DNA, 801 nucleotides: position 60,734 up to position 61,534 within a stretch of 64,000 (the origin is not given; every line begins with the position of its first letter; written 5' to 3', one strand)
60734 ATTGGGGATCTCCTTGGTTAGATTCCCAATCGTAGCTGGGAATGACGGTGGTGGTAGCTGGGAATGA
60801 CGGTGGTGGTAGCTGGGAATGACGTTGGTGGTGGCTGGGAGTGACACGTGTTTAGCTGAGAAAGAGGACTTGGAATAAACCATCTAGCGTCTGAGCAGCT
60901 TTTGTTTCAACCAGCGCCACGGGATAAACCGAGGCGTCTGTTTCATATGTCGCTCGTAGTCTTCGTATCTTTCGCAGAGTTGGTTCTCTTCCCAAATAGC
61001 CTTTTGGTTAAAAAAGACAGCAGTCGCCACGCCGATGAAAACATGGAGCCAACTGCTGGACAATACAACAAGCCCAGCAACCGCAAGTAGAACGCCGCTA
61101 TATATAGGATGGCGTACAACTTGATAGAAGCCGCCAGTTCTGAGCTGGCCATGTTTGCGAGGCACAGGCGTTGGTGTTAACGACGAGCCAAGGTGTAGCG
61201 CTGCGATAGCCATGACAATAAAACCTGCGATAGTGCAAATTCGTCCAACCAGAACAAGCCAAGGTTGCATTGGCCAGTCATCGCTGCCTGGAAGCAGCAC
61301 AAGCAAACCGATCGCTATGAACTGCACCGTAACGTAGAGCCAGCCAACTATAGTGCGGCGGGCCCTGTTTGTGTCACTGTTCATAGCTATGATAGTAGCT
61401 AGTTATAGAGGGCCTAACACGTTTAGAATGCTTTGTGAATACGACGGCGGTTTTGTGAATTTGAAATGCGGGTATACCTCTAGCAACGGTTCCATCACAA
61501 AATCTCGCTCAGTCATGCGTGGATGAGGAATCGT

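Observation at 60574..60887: Complete 314-bp MITE-like element with CTAG flanks, terminal inverted repeats and two internal VNTR arrays, wedged between two convergent stop codons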

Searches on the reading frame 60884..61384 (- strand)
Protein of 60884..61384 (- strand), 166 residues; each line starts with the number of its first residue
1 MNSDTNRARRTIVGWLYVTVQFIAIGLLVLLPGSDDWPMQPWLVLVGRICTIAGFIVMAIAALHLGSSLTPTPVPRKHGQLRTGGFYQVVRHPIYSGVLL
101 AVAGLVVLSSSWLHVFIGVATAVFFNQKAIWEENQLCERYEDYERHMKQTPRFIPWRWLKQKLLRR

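Call 10: find_encoding_contigs(protein=window:60884-61384:-, flank=10000, max_places=10)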
Protein window:60884-61384:- (166 aa): 2 contigs read that carry it; 1 place shown.
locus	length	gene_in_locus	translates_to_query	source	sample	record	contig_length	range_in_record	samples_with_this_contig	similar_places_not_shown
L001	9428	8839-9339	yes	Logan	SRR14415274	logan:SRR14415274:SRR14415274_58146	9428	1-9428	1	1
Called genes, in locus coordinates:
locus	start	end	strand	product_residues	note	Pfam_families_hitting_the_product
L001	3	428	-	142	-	?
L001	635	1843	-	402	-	PF02557:VanY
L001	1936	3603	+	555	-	PF00795:CN_hydrolase, PF02540:NAD_synthase, PF03054:tRNA_Me_trans (faint)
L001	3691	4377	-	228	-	-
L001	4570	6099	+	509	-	PF00171:Aldedh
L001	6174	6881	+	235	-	-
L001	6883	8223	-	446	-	PF06965:Na_H_antiport_1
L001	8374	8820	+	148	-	PF01288:HPPK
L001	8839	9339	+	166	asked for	PF04191:PEMT, PF04140:ICMT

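Call 21: find_homologous_proteins(query=window:60884-61384:-, max_evalue=1e-10)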
Query window:60884-61384:- (166 aa): 518 proteins with E <= 1e-10 among 889 candidates; the best 120 are listed.
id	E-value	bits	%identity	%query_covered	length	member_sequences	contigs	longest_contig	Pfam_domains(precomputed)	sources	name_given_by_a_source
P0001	9.5e-109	379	100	100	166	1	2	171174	PF04140.20,PF04191.19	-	-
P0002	2.0e-48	182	56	88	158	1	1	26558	PF04140.20,PF06966.18,PF04191.19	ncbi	-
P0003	7.1e-48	181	54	91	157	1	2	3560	PF04140.20,PF04191.19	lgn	-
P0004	2.5e-47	179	52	92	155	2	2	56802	PF04140.20,PF04191.19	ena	-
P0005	9.0e-47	177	56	86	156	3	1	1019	PF04140.20,PF06966.18,PF04191.19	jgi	-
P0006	7.0e-46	174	54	86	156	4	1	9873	PF04140.20,PF06966.18,PF04191.19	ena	-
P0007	1.1e-45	173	50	90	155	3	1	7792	PF04140.20,PF04191.19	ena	-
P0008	1.4e-45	173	54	88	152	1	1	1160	PF04140.20,PF06966.18,PF04191.19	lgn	-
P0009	1.6e-45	173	52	89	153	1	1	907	PF04140.20,PF04191.19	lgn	-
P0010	2.4e-45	172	55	86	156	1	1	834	PF04140.20,PF06966.18,PF04191.19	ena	-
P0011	2.6e-45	172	55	88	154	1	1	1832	PF04140.20,PF04191.19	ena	-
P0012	4.9e-45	171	51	88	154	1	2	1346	PF04140.20,PF04191.19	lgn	-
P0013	5.0e-45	171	52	86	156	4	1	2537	PF04140.20,PF06966.18,PF04191.19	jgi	jgi:protein-S-isoprenylcysteine O-methyltransferase Ste14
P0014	5.2e-45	171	52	86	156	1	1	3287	PF04140.20,PF04191.19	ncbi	-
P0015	9.0e-45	171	52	90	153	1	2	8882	PF04140.20,PF06966.18,PF04191.19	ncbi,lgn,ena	-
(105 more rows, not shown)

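Call 62: find_encoding_contigs(protein=P0002, flank=10000, max_places=3)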
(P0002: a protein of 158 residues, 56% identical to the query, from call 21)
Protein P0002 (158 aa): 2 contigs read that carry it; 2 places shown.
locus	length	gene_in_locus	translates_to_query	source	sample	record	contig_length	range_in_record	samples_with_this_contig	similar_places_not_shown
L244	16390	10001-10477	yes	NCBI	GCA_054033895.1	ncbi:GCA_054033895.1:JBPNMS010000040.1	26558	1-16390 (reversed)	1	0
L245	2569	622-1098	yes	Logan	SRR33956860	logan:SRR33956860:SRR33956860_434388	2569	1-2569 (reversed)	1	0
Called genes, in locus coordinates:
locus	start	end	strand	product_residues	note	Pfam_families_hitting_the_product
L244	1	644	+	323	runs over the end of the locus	PF00296:Bac_luciferase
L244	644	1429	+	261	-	PF00106:adh_short, PF08659:KR, PF13561:adh_short_C2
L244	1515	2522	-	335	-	PF00389:2-Hacid_dh, PF02826:2-Hacid_dh_C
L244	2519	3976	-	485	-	PF00370:FGGY_N, PF01869:BcrAD_BadFG (weak), PF02782:FGGY_C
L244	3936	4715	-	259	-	PF01791:DeoC, PF22649:Cgl0159 (weak)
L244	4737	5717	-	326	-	PF00296:Bac_luciferase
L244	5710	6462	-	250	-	PF00106:adh_short, PF08659:KR, PF13561:adh_short_C2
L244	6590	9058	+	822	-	PF02810:SEC-C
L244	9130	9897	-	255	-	PF00296:Bac_luciferase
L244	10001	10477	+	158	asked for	PF06966:DUF1295 (weak), PF04191:PEMT, PF04140:ICMT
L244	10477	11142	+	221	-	-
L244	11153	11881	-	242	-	PF21863:HTH_67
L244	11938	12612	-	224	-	PF00089:Trypsin (faint), PF13365:Trypsin_2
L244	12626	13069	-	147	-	-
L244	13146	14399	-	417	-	PF03480:DctP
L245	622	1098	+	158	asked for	PF06966:DUF1295 (weak), PF04191:PEMT, PF04140:ICMT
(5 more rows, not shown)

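Call 63: find_encoding_contigs(protein=P0004, flank=10000, max_places=3)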
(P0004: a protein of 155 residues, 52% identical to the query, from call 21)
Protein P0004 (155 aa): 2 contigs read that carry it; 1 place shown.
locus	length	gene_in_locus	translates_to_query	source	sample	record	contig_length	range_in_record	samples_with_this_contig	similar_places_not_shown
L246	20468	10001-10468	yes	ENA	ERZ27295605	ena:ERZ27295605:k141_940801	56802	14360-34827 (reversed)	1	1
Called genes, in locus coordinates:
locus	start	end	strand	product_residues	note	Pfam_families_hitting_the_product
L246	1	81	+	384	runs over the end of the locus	PF00441:Acyl-CoA_dh_1 (weak), PF08028:Acyl-CoA_dh_2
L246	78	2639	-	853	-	PF00486:Trans_reg_C, PF13401:AAA_22 (weak)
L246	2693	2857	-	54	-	PF00403:HMA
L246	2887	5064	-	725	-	PF00403:HMA, PF00122:E1-E2_ATPase, PF00702:Hydrolase, PF12710:HAD (weak), PF08282:Hydrolase_3 (weak)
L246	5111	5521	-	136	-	PF00376:MerR, PF13411:MerR_1, PF09278:MerR-DNA-bind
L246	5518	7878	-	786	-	PF00456:Transketolase_N, PF13292:DXP_synthase_N, PF17831:PDH_E1_M, PF02780:Transketolase_C (weak), PF22613:Transketolase_C_1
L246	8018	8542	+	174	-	PF04978:MST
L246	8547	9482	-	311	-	-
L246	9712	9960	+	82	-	PF11127:YgaP-like_TM (weak)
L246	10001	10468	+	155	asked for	PF04140:ICMT (weak), PF04191:PEMT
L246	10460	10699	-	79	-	-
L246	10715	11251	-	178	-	PF04542:Sigma70_r2, PF08281:Sigma70_r4_2, PF04545:Sigma70_r4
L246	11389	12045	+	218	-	PF00925:GTP_cyclohydro2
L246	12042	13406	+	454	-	PF22039:HUTI_composite_bact (weak), PF01979:Amidohydro_1, PF07969:Amidohydro_3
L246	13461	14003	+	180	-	PF00903:Glyoxalase, PF18029:Glyoxalase_6 (weak), PF22677:Ble-like_N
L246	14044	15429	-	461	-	PF22039:HUTI_composite_bact (weak), PF01979:Amidohydro_1, PF07969:Amidohydro_3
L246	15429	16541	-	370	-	PF08100:Dimerisation, PF00891:Methyltransf_2, PF13489:Methyltransf_23 (weak), PF08241:Methyltransf_11 (weak), PF13649:Methyltransf_25, PF13847:Methyltransf_31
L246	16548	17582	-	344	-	PF08240:ADH_N, PF00107:ADH_zinc_N, PF13602:ADH_zinc_N_2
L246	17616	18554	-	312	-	PF02653:BPD_transp_2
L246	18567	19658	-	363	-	PF02653:BPD_transp_2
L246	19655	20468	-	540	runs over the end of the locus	PF00005:ABC_tran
